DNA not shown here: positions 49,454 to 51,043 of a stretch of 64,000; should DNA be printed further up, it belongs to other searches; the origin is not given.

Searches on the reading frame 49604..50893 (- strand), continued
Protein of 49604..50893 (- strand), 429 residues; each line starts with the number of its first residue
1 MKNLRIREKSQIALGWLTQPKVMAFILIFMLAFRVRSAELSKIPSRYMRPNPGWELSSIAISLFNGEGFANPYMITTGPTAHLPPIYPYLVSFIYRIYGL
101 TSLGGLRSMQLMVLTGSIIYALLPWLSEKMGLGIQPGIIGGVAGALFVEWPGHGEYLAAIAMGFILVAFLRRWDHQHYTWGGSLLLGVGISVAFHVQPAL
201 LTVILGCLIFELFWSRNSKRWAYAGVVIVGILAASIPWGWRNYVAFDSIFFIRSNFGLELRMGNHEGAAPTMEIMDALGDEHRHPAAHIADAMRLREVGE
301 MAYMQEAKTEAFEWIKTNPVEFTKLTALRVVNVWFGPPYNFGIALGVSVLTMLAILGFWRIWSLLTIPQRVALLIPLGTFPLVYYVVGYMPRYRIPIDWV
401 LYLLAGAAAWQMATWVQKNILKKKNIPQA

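Call 27: fold_search(model_id=the predicted structure, library=pdb)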
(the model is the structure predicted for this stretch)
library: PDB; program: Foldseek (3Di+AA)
matches with E <= 10: 202; with E <= 0.001: 4
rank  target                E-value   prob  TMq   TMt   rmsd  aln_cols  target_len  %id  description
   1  8b6l_I                4.6e-05  1.00  0.53  0.36  15.7       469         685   13  Subtomogram average of the human Sec61-TRAP-OSTA-translocon (released 2022-12-07)
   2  7e9s_A                2.5e-04  1.00  0.51  0.28  13.6       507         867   14  Archaeal oligosaccharyltransferase AglB from Archaeoglobus fulgidus in complex with an inhibitory peptide and a dolich (released 2021-09-08)
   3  5f15                  3.8e-04  1.00  0.39  0.32  16.8       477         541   14  Crystal Structure of ArnT from Cupriavidus metallidurans bound to Undecaprenyl phosphate (released 2016-02-17)
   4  3wak                  5.5e-04  1.00  0.53  0.29  13.5       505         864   14  Crystal structure of the Archaeoglobus fulgidus oligosaccharyltransferase (O29867_ARCFU) in the apo form (released 2013-10-30)
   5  8agc_A                1.9e-03  1.00  0.52  0.34  14.2       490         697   14  Structure of yeast oligosaccharylransferase complex with lipid-linked oligosaccharide and non-acceptor peptide bound (released 2022-12-07)
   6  8age_A                2.0e-03  1.00  0.52  0.37  11.4       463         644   14  Structure of yeast oligosaccharylransferase complex with acceptor peptide bound (released 2022-12-07)
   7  3waj                  2.4e-03  1.00  0.47  0.28  13.7       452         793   13  Crystal structure of the Archaeoglobus fulgidus oligosaccharyltransferase (O29867_ARCFU) complex with Zn and sulfate (released 2013-10-30)
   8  8agb_A                3.1e-03  1.00  0.53  0.37  11.8       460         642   15  Structure of yeast oligosaccharylransferase complex with lipid-linked oligosaccharide bound (released 2022-12-07)
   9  5ezm                  3.4e-03  1.00  0.36  0.30  16.6       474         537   15  Crystal Structure of ArnT from Cupriavidus metallidurans in the apo state (released 2016-02-17)
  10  6ezn_F                5.5e-03  1.00  0.46  0.33  12.7       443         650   13  Cryo-EM structure of the yeast oligosaccharyltransferase (OST) complex (released 2018-01-17)
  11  7zlh_A                7.6e-03  1.00  0.50  0.36  13.4       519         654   11  Cryo-EM structure of C-mannosyltransferase CeDPY19, in apo state, bound to CMT2-Fab and anti-Fab nanobody (released 2023-01-11)
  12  7zli_A                7.9e-03  1.00  0.49  0.34  13.7       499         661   11  Cryo-EM structure of C-mannosyltransferase CeDPY19, in complex with Dol25-P-Man and bound to CMT2-Fab and anti-Fab nan (released 2023-01-11)
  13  9i5k_A                1.1e-02  1.00  0.44  0.39  10.2       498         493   13  Structure of the Chaetomium thermophilum Pmt4 homodimer (C2 symmetry) (released 2025-12-24)
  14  7zlg_A                2.7e-02  1.00  0.45  0.32  12.2       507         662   10  Cryo-EM structure of C-mannosyltransferase CeDPY19, in complex with acceptor peptide and bound to CMT2-Fab and anti-Fa (released 2023-01-11)
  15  9ub7_B                3.2e-02  0.98  0.36  0.38  17.7       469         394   14  Structure of glycosylphosphatidylinositol transamidase,state 1 (released 2026-04-08)
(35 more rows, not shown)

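Call 59: find_encoding_contigs(protein=P0001, flank=10000, max_places=3)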
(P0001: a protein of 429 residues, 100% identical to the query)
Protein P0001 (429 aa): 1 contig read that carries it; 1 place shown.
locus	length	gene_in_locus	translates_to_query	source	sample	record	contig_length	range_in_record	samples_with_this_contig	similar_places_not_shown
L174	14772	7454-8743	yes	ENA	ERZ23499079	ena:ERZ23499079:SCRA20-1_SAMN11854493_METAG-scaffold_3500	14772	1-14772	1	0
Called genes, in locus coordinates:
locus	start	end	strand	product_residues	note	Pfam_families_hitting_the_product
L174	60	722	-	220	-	PF00072:Response_reg, PF08281:Sigma70_r4_2, PF00196:GerE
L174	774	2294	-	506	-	PF00672:HAMP, PF13185:GAF_2 (faint), PF13581:HATPase_c_2 (faint), PF07730:HisKA_3, PF02518:HATPase_c (weak)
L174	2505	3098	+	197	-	PF00440:TetR_N, PF17932:TetR_C_24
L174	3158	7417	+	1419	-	PF01326:PPDK_N, PF27448:Rph_4th, PF00391:PEP-utilizers, PF27448:Rph_4th, PF00391:PEP-utilizers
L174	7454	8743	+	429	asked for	-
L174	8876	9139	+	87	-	-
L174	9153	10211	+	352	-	PF00391:PEP-utilizers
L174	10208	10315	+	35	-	-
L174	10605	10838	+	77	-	-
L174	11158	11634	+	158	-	PF12867:DinB_2 (weak)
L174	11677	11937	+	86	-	-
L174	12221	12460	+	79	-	-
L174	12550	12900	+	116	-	-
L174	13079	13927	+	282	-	PF23023:Anti-Pycsar_Apyc1, PF00753:Lactamase_B, PF12706:Lactamase_B_2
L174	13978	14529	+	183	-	-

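Call 66: search_protein_families(library=pfam, alignment_id=A1, max_evalue=1)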
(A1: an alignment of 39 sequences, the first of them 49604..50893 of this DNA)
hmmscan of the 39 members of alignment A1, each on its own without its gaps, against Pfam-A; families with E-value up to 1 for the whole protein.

A. member 1, window:49604-50893:- (429 aa): 0 families

B. families by the number of members that match (of 39 scanned): 13 families
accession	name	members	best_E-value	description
PF13432.12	TPR_16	2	0.07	Tetratricopeptide repeat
PF19510.5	DUF6044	1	0.0086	Protein of unknown function (DUF6044)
PF24008.1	DUF7322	1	0.015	Domain of unknown function (DUF7322)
PF20303.3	YLATT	1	0.057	YEATS-Like-Associating Three TM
PF01234.23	NNMT_PNMT_TEMT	1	0.14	NNMT/PNMT/TEMT family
PF01769.21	MgtE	1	0.16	Divalent cation transporter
PF14559.12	TPR_19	1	0.17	Tetratricopeptide repeat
PF21581.3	SCD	1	0.2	Stromalin conservative domain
PF19885.4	DUF6358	1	0.29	Family of unknown function (DUF6358)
PF06398.17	Pex24p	1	0.39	Integral peroxisomal membrane peroxin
PF15086.11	UPF0542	1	0.44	Uncharacterised protein family UPF0542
PF13624.11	SurA_N_3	1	0.53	SurA-like N-terminal domain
PF08733.15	PalH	1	0.91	PalH/RIM21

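Call 67: search_protein_families(library=ncbifam, proteins=[window:49604-50893:-, L001:11314-12945:+, L001:14880-16484:+, L008:4008-5420:+, L001:9549-10004:+], max_evalue=0.01)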
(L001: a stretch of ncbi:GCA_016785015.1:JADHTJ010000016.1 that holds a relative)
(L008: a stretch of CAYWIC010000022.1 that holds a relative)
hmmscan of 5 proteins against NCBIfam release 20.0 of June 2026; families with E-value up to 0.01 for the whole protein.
window:49604-50893:- (429 aa): 1 family
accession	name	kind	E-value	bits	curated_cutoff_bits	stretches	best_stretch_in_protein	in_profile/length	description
NF051875.1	glycan_WsfD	subfamily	0.0084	14.9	80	1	154-234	150-232/452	glycan biosynthesis hexose transferase WsfD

L001:11314-12945:+ (543 aa): 27 families (the best 25 are shown)
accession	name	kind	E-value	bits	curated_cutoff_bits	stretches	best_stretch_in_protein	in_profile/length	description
NF052632.1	undecylprod_RedH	equivalog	3.9e-39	134.3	1350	1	248-540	589-879/880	undecylprodigiosin ligase RedH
NF006153.0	PRK08296.1-5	subfamily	3.4e-35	121.5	578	1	402-541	470-608/608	hypothetical protein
NF052631.1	prodigiosin_PigC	equivalog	1.2e-34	119.4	1300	1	247-538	591-881/883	prodigiosin ligase PigC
NF004881.0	PRK06241.2-2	equivalog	2.1e-34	119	883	1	244-542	595-893/898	phosphoenolpyruvate synthase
NF004520.0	PRK05865.1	equivalog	5.4e-34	117.2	1509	1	323-541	634-839/854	sugar epimerase family protein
NF004878.0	PRK06241.1-3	subfamily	4.6e-33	114.3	945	1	352-540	715-890/891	phosphoenolpyruvate synthase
NF005057.0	PRK06464.1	equivalog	5.4e-31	107.4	598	1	435-536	356-460/798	phosphoenolpyruvate synthase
NF004877.0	PRK06241.1-2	subfamily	8.2e-31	107.1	866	1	214-539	548-868/869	phosphoenolpyruvate synthase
NF041857.1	RIF_Ptrans_rph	equivalog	4.4e-30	104.7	999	1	210-539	540-864/864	rifamycin-inactivating phosphotransferase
TIGR01418.1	PEP_synth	equivalog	1.3e-29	103.1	739.75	1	436-536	353-456/784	pyruvate, water dikinase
NF006152.0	PRK08296.1-4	equivalog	3.8e-29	101.6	723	1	398-539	467-608/609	hypothetical protein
NF006150.0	PRK08296.1-2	subfamily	4.6e-29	101.1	650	1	426-541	492-607/633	hypothetical protein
NF006151.0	PRK08296.1-3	equivalog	4.4e-27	94.8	693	1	435-540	499-604/604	hypothetical protein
NF004880.0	PRK06241.2-1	equivalog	2.3e-26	92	972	1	251-539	552-837/837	phosphoenolpyruvate synthase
NF006149.0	PRK08296.1-1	equivalog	3.4e-26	91.8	730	1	437-539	465-567/568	hypothetical protein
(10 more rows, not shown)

L001:14880-16484:+ (534 aa): 27 families (the best 25 are shown)
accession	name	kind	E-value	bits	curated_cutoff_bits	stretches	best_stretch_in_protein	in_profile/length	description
NF052632.1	undecylprod_RedH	equivalog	8.3e-44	149.7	1350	1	236-532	585-879/880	undecylprodigiosin ligase RedH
NF052631.1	prodigiosin_PigC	equivalog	1.7e-43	148.7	1300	1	237-530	589-881/883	prodigiosin ligase PigC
NF004881.0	PRK06241.2-2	equivalog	1.5e-38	132.7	883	1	237-533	596-892/898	phosphoenolpyruvate synthase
NF004878.0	PRK06241.1-3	subfamily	3.5e-37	128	945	1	225-532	580-890/891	phosphoenolpyruvate synthase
NF004877.0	PRK06241.1-2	subfamily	1.8e-35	122.5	866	1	234-531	569-868/869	phosphoenolpyruvate synthase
NF006153.0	PRK08296.1-5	subfamily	2.3e-34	118.8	578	1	374-532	444-607/608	hypothetical protein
NF041857.1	RIF_Ptrans_rph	equivalog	4.5e-34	117.9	999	1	226-531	557-864/864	rifamycin-inactivating phosphotransferase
NF004880.0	PRK06241.2-1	equivalog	9.4e-32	109.8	972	1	236-531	545-837/837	phosphoenolpyruvate synthase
NF006151.0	PRK08296.1-3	equivalog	1.5e-28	99.7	693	1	421-532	493-604/604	hypothetical protein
NF004879.0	PRK06241.1-4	equivalog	7e-28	97.2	976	1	229-531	564-868/868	phosphoenolpyruvate synthase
NF005057.0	PRK06464.1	equivalog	2.4e-27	95.3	598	1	419-528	348-460/798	phosphoenolpyruvate synthase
NF006150.0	PRK08296.1-2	subfamily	5.9e-27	94.1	650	1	422-533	496-607/633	hypothetical protein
NF006152.0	PRK08296.1-4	equivalog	2.1e-26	92.5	723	1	373-530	444-607/609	hypothetical protein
TIGR01418.1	PEP_synth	equivalog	7.3e-26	90.7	739.75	1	420-526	345-454/784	pyruvate, water dikinase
NF004520.0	PRK05865.1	equivalog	9e-26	90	1509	1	244-532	581-838/854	sugar epimerase family protein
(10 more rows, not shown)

L008:4008-5420:+ (470 aa): 4 families
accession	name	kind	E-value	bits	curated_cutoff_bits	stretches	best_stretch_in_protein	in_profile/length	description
NF006787.0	PRK09294.1-1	subfamily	1.8e-10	40.3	396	2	19-145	14-130/420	acyltransferase PapA5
NF004282.0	PRK05691.1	subfamily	1.7e-06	24.4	4090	1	34-299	704-972/4334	non-ribosomal peptide synthase/polyketide synthase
NF006790.0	PRK09294.1-4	equivalog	6.7e-06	25.1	716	1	13-261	8-248/418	phthiocerol/phthiodiolone dimycocerosyl transferase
NF047350.1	aureusi_NRPS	equivalog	0.00042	17.3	2500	1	43-148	1032-1134/2373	aureusimine non-ribosomal peptide synthetase AusA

L001:9549-10004:+ (151 aa): 2 families
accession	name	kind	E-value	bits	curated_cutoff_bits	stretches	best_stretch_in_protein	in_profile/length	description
TIGR03667.1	Rv3369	hypoth_equivalog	1.6e-05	24.8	125.3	1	22-108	13-96/130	TIGR03667 family PPOX class F420-dependent oxidoreductase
TIGR03618.1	Rv1155_F420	subfamily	3.8e-05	23.9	79.05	1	23-110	8-95/127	TIGR03618 family F420-dependent PPOX class oxidoreductase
